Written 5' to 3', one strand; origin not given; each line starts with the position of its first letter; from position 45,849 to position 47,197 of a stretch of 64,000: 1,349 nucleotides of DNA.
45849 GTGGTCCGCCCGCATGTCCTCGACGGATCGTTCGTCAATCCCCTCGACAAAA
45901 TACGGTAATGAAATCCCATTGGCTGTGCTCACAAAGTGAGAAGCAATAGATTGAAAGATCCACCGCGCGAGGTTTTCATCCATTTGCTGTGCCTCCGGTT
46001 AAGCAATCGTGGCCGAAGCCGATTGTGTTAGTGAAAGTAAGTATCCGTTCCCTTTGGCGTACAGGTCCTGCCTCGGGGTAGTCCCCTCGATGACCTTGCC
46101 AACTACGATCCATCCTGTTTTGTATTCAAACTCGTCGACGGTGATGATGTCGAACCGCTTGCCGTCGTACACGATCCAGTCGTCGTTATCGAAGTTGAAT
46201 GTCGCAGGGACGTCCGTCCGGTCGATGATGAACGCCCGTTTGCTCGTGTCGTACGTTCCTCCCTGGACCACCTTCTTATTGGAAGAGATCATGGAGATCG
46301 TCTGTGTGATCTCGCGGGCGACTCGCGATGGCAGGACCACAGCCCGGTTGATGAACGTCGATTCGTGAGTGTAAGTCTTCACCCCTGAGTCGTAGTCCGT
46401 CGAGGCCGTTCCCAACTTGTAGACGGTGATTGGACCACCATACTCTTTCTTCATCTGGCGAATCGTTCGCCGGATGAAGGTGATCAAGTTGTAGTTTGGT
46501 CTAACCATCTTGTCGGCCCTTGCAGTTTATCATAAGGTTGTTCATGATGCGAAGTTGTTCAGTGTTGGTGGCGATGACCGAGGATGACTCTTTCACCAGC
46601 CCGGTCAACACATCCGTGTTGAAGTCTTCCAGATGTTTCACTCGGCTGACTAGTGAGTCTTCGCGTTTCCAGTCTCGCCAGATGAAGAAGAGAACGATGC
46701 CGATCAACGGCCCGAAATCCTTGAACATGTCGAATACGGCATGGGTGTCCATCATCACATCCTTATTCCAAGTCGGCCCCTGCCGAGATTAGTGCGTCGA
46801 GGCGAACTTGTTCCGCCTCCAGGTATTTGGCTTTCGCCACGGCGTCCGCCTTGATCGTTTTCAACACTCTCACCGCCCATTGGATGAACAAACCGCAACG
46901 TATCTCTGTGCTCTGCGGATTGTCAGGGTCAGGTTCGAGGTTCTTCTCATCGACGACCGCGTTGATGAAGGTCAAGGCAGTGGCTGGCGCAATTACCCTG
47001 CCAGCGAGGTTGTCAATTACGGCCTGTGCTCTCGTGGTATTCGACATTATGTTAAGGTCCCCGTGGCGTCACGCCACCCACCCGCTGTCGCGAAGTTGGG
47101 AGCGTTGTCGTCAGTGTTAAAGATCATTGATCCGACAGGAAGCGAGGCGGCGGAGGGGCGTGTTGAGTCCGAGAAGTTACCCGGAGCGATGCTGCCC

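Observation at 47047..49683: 878-aa fibre-like, sequon-rich protein inside the head module (between capsid and connector genes)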

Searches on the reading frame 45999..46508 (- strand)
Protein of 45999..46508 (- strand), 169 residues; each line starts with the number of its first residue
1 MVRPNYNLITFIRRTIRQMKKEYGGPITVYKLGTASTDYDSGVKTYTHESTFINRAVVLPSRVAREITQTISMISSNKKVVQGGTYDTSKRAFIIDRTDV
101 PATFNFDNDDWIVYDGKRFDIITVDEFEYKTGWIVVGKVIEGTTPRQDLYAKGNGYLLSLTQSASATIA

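Call 5: search_protein_families(library=phrogs, proteins=[window:45999-46508:-], max_evalue=0.01)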
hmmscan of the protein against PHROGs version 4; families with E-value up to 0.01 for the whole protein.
window:45999-46508:- (169 aa): 2 families
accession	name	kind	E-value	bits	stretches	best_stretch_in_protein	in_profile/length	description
phrog_161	-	connector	0.00029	22.2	1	12-128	7-105/120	head closure Hc1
phrog_10753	-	unknown function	0.0089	17.2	0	107-129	66-88/94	-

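Call 6: search_protein_families(library=pfam, proteins=[window:45999-46508:-], max_evalue=0.01)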
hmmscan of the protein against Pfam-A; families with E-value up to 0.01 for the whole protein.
window:45999-46508:- (169 aa): 0 families

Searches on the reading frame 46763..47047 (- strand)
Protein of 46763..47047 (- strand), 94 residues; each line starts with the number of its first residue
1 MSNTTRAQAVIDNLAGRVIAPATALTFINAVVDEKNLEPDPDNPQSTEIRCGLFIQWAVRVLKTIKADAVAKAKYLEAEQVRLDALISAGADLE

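Call 5: search_protein_families(library=phrogs, proteins=[window:46763-47047:-], max_evalue=0.01)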
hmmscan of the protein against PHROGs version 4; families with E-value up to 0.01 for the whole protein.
window:46763-47047:- (94 aa): 0 families

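Call 6: search_protein_families(library=pfam, proteins=[window:46763-47047:-], max_evalue=0.01)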
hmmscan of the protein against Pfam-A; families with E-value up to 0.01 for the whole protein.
window:46763-47047:- (94 aa): 0 families
